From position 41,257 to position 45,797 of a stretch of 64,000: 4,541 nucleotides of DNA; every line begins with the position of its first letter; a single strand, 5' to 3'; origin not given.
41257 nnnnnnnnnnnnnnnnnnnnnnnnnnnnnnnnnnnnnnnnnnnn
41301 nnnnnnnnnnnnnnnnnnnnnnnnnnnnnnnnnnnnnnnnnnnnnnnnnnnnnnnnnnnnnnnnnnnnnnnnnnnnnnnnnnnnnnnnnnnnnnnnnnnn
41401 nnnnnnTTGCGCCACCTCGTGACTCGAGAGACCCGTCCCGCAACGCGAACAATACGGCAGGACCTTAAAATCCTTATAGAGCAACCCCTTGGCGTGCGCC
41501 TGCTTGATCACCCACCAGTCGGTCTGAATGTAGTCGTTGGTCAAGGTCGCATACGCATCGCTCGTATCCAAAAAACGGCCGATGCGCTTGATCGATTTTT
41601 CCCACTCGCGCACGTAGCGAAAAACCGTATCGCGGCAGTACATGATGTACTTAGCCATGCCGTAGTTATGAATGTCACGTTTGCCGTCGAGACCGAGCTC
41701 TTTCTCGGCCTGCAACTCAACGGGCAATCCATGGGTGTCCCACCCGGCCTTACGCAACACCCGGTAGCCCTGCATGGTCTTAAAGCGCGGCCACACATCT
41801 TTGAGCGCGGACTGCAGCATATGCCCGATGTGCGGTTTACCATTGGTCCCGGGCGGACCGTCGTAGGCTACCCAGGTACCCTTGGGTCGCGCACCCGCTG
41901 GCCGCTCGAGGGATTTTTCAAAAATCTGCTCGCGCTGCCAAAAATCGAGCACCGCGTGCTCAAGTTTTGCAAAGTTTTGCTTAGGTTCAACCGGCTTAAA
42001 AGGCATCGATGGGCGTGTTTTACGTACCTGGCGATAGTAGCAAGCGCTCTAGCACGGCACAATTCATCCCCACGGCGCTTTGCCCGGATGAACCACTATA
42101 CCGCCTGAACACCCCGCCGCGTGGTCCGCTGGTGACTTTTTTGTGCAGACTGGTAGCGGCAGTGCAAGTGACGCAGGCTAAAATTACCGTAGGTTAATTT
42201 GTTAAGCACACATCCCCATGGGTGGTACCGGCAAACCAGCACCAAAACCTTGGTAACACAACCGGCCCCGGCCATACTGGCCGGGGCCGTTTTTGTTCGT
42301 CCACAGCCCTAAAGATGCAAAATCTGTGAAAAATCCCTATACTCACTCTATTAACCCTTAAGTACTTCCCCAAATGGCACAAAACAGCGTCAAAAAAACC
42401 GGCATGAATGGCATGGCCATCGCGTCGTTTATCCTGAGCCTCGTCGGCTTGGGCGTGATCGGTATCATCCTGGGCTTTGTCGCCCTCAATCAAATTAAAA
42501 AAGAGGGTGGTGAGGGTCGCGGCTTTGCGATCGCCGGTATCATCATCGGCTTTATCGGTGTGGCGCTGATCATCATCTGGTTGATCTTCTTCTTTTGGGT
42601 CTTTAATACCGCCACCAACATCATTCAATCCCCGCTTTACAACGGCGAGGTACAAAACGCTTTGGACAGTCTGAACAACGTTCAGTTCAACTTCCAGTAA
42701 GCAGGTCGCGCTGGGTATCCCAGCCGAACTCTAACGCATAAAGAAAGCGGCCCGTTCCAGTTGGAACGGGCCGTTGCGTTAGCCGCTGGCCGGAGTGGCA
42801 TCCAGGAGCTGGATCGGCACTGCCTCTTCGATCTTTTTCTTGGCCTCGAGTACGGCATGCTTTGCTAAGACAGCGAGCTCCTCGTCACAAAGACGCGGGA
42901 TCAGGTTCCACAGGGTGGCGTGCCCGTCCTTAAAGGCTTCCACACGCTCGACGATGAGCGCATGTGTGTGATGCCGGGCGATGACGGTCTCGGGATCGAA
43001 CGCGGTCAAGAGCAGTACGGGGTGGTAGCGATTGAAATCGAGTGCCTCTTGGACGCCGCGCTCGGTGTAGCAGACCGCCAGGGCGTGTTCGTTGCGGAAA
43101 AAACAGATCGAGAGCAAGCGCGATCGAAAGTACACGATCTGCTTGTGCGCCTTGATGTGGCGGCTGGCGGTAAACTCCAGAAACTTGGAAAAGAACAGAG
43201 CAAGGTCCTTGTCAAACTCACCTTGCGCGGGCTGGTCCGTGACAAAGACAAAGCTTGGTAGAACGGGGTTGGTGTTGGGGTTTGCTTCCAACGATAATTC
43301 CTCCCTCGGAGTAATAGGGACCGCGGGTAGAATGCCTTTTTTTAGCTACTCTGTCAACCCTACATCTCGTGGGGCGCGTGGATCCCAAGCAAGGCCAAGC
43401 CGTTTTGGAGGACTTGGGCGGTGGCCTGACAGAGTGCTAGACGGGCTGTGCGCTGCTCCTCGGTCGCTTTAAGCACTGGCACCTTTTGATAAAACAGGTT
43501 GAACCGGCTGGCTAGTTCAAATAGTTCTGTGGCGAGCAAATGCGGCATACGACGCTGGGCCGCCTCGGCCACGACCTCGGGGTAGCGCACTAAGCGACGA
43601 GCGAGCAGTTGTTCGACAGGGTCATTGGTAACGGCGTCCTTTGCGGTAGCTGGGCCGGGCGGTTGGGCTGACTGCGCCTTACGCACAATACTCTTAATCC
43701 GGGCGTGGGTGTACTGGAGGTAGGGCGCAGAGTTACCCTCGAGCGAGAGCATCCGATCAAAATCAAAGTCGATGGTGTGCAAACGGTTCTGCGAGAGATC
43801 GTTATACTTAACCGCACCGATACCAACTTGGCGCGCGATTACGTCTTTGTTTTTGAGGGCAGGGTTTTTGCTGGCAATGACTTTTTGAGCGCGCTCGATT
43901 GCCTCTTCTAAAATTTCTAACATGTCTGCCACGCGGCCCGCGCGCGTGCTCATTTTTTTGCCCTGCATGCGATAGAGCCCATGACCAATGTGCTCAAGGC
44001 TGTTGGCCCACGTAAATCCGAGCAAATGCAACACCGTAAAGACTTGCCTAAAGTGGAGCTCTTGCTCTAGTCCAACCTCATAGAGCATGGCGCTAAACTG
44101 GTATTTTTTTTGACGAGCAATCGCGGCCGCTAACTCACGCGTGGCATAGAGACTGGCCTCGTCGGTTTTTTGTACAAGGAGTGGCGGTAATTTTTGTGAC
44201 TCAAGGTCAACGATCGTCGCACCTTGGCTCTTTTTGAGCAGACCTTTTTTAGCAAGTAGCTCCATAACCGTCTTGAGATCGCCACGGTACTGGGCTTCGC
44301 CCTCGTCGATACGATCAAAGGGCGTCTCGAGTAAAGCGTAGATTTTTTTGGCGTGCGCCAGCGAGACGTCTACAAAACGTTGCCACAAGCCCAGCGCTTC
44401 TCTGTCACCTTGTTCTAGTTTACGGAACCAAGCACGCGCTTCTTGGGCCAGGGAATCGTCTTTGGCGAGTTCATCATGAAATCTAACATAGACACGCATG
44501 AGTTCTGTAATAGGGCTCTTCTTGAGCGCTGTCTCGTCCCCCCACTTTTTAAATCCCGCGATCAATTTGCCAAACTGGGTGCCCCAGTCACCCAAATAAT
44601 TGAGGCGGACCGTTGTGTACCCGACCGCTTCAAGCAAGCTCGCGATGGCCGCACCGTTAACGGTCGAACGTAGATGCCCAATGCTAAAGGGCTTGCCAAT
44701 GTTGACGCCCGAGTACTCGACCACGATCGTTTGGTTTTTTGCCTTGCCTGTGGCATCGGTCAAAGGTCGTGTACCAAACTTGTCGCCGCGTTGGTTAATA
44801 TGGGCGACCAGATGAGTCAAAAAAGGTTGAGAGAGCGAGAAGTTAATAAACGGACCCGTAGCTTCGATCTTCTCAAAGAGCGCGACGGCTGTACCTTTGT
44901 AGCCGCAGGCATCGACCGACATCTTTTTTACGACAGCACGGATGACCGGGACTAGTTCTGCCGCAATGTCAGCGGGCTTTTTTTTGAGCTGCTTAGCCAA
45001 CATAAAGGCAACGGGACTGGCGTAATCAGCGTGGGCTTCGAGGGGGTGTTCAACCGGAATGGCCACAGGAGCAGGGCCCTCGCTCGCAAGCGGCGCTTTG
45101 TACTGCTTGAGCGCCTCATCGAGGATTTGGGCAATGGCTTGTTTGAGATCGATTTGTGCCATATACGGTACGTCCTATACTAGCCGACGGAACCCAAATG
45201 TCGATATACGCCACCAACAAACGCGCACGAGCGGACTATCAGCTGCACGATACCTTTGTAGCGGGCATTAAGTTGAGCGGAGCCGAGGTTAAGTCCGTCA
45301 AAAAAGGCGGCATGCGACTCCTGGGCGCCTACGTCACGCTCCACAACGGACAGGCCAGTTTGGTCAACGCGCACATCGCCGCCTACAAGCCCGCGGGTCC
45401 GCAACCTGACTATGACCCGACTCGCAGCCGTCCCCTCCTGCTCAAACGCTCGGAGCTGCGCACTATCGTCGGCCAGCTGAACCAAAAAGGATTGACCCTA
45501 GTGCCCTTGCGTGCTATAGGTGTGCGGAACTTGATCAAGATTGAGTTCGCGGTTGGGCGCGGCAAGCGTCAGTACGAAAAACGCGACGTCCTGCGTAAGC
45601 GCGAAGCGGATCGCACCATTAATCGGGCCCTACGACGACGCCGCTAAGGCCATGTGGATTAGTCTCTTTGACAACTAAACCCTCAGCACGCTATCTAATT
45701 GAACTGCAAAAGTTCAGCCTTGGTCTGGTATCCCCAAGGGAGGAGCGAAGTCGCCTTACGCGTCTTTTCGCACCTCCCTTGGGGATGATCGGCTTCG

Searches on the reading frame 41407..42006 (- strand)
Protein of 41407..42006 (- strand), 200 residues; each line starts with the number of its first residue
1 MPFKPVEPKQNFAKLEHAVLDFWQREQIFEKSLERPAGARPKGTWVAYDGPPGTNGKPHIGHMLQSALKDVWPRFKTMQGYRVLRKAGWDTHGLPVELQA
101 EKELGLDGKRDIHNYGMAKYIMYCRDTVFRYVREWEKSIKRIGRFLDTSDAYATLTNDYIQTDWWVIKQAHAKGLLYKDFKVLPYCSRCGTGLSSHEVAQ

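Call 32: find_homologous_proteins(query=window:41407-42006:-, max_evalue=1e-70)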
Query window:41407-42006:- (200 aa): 3 proteins with E <= 1e-70 among 6227 candidates.
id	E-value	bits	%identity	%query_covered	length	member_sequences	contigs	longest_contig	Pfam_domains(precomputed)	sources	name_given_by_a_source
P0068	2.3e-86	307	64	99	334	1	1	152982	PF09334.18,PF00133.29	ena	-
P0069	4.3e-80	286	62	99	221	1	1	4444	PF09334.18,PF00133.29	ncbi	ncbi:MAG: isoleucine-tRNA ligase, partial [Pseudomonadota bacterium]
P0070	1.4e-77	278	60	99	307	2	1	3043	PF09334.18,PF00133.29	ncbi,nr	ncbi:class I tRNA ligase family protein, partial [bacterium]|nr:class I tRNA ligase family protein [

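Call 33: find_related_loci(query=window:41407-42006:-, collection=metagenome_contigs, flank=1500)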
Query window:41407-42006:- (200 aa) in metagenome_contigs; peptide patterns used: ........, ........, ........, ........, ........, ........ (x = any residue, [..] = any of these).
72 stretches matched a pattern; 43 encode a relative of the query (tblastn E <= 1e-3); 43 distinct loci.
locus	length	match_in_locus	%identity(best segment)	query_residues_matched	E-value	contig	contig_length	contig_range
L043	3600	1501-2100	89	1-200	5e-126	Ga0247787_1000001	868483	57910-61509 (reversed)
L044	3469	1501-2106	81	1-200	4e-114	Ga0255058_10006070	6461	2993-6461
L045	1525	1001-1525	77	1-173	4e-101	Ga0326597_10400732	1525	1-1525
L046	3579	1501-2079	68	5-200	7e-94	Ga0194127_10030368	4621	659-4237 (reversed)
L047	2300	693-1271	66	5-200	1e-93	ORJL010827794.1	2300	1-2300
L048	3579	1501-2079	66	5-200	4e-90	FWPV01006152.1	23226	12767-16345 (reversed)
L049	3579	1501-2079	67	5-200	2e-90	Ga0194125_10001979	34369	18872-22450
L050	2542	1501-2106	64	2-200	1e-91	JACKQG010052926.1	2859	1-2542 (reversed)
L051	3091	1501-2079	66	5-200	1e-89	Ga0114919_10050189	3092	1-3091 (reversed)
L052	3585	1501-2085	62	3-200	3e-87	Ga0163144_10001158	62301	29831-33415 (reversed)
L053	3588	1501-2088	65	4-200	2e-87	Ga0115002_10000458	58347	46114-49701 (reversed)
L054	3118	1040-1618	65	5-200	2e-87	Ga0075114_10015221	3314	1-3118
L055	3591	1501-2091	67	5-200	7e-87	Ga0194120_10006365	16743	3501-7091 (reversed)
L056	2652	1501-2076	63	6-200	3e-87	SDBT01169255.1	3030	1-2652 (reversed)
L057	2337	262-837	64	6-200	4e-86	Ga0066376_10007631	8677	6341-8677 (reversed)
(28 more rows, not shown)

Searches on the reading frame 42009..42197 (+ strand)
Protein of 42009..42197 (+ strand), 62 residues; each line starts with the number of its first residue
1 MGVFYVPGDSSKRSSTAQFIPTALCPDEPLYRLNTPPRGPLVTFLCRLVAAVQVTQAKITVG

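Call 8: search_protein_families(library=pfam, proteins=[window:42009-42197:+], max_evalue=0.01)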
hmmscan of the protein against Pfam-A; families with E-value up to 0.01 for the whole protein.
window:42009-42197:+ (62 aa): 0 families

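Call 43: find_homologous_proteins(query=window:42009-42197:+, max_evalue=10)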
Query window:42009-42197:+ (62 aa): 1 proteins with E <= 10 among 1 candidates.
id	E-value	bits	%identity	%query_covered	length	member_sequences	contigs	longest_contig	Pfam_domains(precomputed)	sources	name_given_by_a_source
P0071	4.7e-34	132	100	100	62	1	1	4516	-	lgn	-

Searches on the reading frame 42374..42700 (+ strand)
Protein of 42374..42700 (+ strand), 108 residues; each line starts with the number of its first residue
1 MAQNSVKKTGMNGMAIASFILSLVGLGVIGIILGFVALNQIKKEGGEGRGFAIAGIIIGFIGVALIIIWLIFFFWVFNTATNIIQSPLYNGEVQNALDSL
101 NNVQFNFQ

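Call 8: search_protein_families(library=pfam, proteins=[window:42374-42700:+], max_evalue=0.01)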
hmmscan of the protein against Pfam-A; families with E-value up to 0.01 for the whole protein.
window:42374-42700:+ (108 aa): 6 families
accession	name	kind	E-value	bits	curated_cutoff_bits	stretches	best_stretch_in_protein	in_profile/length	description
PF13828.11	DUF4190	-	4.4e-16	58.8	35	1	14-68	1-61/62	Domain of unknown function (DUF4190)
PF25231.1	DUF7847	-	0.00028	20.7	28.7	1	18-80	95-156/252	Domain of unknown function (DUF7847)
PF07264.17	EI24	-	0.00044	20.9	32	1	8-90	11-88/199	Sulfate transporter CysZ/Etoposide-induced protein 2.4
PF02674.22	Colicin_V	-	0.0012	19.3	29.3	1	14-81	59-125/144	Colicin V production protein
PF07431.17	DUF1512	-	0.0036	17.4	25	1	65-103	3-41/177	Protein of unknown function (DUF1512) N-terminal domain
PF14018.11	DUF4234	-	0.004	17.7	25.3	0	38-83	29-68/70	Domain of unknown function (DUF4234)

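Call 11: find_encoding_contigs(protein=window:42374-42700:+, flank=3000, max_places=6)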
Protein window:42374-42700:+ (108 aa): 1 contig read that carries it; 1 place shown.
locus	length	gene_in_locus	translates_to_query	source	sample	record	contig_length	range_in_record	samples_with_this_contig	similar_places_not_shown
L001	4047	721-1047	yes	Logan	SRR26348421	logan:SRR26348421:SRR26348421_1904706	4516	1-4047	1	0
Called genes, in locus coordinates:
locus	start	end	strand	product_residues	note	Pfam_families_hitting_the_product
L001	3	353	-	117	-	?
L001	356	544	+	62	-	-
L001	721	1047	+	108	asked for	PF13828:DUF4190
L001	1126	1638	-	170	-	-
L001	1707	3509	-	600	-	PF03485:Arg_tRNA_synt_N, PF00750:tRNA-synt_1d, PF05746:DALR_1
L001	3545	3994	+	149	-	PF01668:SmpB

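Call 22: find_homologous_proteins(query=window:42374-42700:+, max_evalue=1e-8)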
Query window:42374-42700:+ (108 aa): 67 proteins with E <= 1e-8 among 138 candidates.
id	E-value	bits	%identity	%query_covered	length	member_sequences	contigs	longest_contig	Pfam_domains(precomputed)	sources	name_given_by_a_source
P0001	1.3e-59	217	100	100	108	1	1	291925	PF13828.12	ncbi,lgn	ncbi:MAG: DUF4190 domain-containing protein [Candidatus Andersenbacteria bacterium]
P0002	1.8e-41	159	70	100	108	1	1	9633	PF13828.12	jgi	jgi:hypothetical protein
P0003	4.5e-24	103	53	99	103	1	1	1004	PF13828.12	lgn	-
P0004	1.0e-22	98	53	99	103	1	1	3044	PF13828.12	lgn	-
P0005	4.9e-14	70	60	57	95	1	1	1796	PF13828.12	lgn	-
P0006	6.0e-14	70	56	57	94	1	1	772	PF13828.12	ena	-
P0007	1.5e-13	69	52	41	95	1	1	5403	PF13828.12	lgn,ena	-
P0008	3.7e-13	68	51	64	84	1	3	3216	PF13828.12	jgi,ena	jgi:peptidyl-prolyl cis-trans isomerase B (cyclophilin B)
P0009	3.8e-13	68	51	67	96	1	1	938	PF13828.12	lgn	-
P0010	5.0e-13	67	51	66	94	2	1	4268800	PF13828.12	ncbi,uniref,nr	ncbi:DUF4190 domain-containing protein [Agromyces albus]|uniref:DUF4190 domain-containing protein n=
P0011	9.0e-13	66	56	57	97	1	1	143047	PF13828.12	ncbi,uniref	ncbi:DUF4190 domain-containing protein [Agromyces sp. NPDC058484]|uniref:DUF4190 domain-containing p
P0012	1.4e-12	66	52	64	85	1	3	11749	PF13828.12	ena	-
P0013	1.4e-12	66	46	77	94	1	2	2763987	PF13828.12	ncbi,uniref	ncbi:DUF4190 domain-containing protein [Agromyces sp. NPDC056379]|uniref:DUF4190 domain-containing p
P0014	1.8e-12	65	60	46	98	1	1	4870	PF13828.12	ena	-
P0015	9.4e-12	63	60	46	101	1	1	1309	PF13828.12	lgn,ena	-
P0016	1.2e-11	63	53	67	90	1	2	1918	PF13828.12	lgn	-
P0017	1.4e-11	62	51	75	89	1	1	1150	PF13828.12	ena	-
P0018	1.7e-11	62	52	61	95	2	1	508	PF13828.12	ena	-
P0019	1.8e-11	62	53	63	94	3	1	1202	PF13828.12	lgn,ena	-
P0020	2.6e-11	62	56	65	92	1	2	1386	PF13828.12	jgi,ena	jgi:peptidyl-prolyl cis-trans isomerase B (cyclophilin B)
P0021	2.8e-11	62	48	73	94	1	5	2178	PF13828.12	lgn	-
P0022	2.9e-11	61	51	67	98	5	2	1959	PF13828.12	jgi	jgi:peptidyl-prolyl cis-trans isomerase B (cyclophilin B)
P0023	2.9e-11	61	56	65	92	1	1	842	PF13828.12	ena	-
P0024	3.1e-11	61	65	48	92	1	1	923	PF13828.12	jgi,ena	-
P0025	3.2e-11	61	60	53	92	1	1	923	PF13828.12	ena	-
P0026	3.5e-11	61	60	53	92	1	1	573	PF13828.12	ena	-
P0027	3.6e-11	61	53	74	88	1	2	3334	PF13828.12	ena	-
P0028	4.3e-11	61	52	69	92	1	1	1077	PF13828.12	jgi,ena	-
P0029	4.8e-11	61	51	68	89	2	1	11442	PF13828.12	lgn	-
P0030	4.9e-11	61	56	63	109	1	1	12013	PF13828.12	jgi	jgi:hypothetical protein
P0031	5.8e-11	60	53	67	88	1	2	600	PF13828.12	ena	-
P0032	6.1e-11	60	53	74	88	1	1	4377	PF13828.12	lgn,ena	-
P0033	6.5e-11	60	53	74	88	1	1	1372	PF13828.12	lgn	-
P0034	6.6e-11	60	53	74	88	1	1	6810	PF13828.12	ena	-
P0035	6.7e-11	60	57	54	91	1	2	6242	PF13828.12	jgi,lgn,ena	jgi:peptidyl-prolyl cis-trans isomerase B (cyclophilin B)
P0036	6.8e-11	60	57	64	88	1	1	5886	PF13828.12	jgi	jgi:peptidyl-prolyl cis-trans isomerase B (cyclophilin B)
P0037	7.2e-11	60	53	74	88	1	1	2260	PF13828.12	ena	-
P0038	7.4e-11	60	63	56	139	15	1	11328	PF13828.12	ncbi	-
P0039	7.7e-11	60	56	69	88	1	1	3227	PF13828.12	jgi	jgi:peptidyl-prolyl cis-trans isomerase B (cyclophilin B)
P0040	8.1e-11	60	54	72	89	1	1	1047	PF13828.12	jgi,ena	jgi:peptidyl-prolyl cis-trans isomerase B (cyclophilin B)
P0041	8.2e-11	60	57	64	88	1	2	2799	PF13828.12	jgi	-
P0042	9.2e-11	60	56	69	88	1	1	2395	PF13828.12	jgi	-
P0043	1.0e-10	60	58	53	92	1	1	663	PF13828.12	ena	-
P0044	1.1e-10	60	57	64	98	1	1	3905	PF13828.12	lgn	-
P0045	1.2e-10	60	51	72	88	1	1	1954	PF13828.12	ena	-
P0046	1.5e-10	59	55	62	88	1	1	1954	PF13828.12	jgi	-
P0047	1.7e-10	59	50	61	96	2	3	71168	PF05767.18,PF13828.12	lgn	-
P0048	1.8e-10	59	54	63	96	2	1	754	PF05767.18,PF13828.12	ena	-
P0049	2.7e-10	58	52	62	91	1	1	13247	PF13828.12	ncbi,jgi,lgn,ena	jgi:peptidyl-prolyl cis-trans isomerase B (cyclophilin B)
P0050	2.7e-10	58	58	53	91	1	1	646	PF13828.12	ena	-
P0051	4.0e-10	58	50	65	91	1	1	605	PF13828.12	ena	-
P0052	4.7e-10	58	56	56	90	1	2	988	PF13828.12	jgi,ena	-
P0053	4.8e-10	58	51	65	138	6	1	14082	PF13828.12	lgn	-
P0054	5.6e-10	57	56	63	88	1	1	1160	PF13828.12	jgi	-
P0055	6.0e-10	57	56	63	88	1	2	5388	PF13828.12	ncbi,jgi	jgi:hypothetical protein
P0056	6.1e-10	57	62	54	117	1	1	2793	PF13828.12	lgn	-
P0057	6.4e-10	57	48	75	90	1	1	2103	PF13828.12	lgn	-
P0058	6.8e-10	57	56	63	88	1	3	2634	PF13828.12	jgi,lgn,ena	jgi:peptidyl-prolyl cis-trans isomerase B (cyclophilin B)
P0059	7.1e-10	57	56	63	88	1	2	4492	PF13828.12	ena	-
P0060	8.0e-10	57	56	63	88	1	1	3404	PF13828.12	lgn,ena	-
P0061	8.5e-10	57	50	63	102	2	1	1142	PF05767.18,PF13828.12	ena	-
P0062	1.1e-9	56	62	54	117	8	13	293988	PF13828.12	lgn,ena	-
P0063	1.2e-9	56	65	45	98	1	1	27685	PF13828.12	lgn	-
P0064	1.5e-9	56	57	64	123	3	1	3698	PF13828.12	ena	-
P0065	2.0e-9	56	45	69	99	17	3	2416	PF13828.12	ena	-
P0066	2.2e-9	55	48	37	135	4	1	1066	PF13828.12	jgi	jgi:hypothetical protein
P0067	9.5e-9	53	67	45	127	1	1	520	PF13828.12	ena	-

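Call 23: find_encoding_contigs(protein=P0002, flank=3000, max_places=4)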
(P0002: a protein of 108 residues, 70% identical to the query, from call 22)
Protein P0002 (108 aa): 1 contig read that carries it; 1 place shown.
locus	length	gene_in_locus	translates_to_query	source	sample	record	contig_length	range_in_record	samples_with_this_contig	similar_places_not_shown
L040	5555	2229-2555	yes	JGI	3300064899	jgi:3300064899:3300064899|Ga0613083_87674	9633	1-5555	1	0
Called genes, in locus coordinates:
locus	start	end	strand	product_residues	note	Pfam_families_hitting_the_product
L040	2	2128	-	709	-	?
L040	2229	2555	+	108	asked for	PF13828:DUF4190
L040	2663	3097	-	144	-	-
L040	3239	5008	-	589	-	PF03485:Arg_tRNA_synt_N, PF00750:tRNA-synt_1d, PF05746:DALR_1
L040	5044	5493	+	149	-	PF01668:SmpB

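Call 24: find_encoding_contigs(protein=P0004, flank=3000, max_places=4)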
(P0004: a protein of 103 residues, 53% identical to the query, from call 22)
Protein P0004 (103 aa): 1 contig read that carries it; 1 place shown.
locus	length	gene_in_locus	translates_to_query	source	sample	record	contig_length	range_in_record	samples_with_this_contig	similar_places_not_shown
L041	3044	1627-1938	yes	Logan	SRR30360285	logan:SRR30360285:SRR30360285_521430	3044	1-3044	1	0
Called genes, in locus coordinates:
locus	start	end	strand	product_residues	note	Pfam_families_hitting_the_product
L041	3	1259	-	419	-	?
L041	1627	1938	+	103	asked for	PF13828:DUF4190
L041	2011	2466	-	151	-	-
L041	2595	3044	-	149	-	?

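Call 25: find_encoding_contigs(protein=P0003, flank=3000, max_places=4)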
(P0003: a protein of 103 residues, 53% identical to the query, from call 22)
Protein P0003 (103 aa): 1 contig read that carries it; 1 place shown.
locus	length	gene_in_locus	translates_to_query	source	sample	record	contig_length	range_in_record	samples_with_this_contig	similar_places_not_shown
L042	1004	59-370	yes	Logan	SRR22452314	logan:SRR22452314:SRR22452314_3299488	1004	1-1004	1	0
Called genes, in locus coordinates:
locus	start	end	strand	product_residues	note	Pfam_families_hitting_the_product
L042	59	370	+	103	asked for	PF13828:DUF4190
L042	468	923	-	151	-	-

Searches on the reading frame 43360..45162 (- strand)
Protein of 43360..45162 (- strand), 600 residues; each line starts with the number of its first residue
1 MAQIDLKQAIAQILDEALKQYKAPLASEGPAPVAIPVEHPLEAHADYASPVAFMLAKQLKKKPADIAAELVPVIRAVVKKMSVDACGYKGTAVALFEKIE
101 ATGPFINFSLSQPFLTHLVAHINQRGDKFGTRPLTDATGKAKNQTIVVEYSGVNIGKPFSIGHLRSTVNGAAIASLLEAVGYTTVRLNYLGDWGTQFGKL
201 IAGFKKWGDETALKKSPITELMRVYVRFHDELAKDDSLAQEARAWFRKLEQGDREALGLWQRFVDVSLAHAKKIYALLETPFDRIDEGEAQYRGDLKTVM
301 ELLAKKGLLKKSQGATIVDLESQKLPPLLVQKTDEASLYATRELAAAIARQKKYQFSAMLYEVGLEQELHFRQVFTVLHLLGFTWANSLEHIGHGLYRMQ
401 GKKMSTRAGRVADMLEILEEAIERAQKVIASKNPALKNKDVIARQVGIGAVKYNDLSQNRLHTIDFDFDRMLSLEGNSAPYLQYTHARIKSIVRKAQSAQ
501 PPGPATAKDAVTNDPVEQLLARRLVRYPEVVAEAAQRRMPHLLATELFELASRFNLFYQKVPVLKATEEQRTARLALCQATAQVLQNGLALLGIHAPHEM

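Call 8: search_protein_families(library=pfam, proteins=[window:43360-45162:-], max_evalue=0.01)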
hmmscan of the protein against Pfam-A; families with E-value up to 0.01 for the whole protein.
window:43360-45162:- (600 aa): 3 families
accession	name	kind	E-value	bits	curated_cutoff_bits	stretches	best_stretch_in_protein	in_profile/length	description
PF00750.26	tRNA-synt_1d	-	1.1e-87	294.6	23.3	1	141-468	17-349/349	tRNA synthetases class I (R), catalytic domain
PF05746.21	DALR_1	-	8e-37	126.3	22.3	1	482-600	1-117/117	DALR anticodon binding domain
PF03485.21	Arg_tRNA_synt_N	-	4.9e-14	53.2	21.5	1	7-110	4-85/85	Arginyl tRNA synthetase N terminal domain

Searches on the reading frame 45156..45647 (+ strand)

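Call 62: search_protein_families(library=pfam, proteins=[window:45156-45647:+], max_evalue=0.0001)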
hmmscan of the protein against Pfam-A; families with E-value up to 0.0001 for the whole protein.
window:45156-45647:+ (163 aa): 1 family
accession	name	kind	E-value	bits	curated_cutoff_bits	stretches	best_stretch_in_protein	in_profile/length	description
PF01668.23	SmpB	-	1.1e-41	142.6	27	1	19-160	2-142/143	SmpB protein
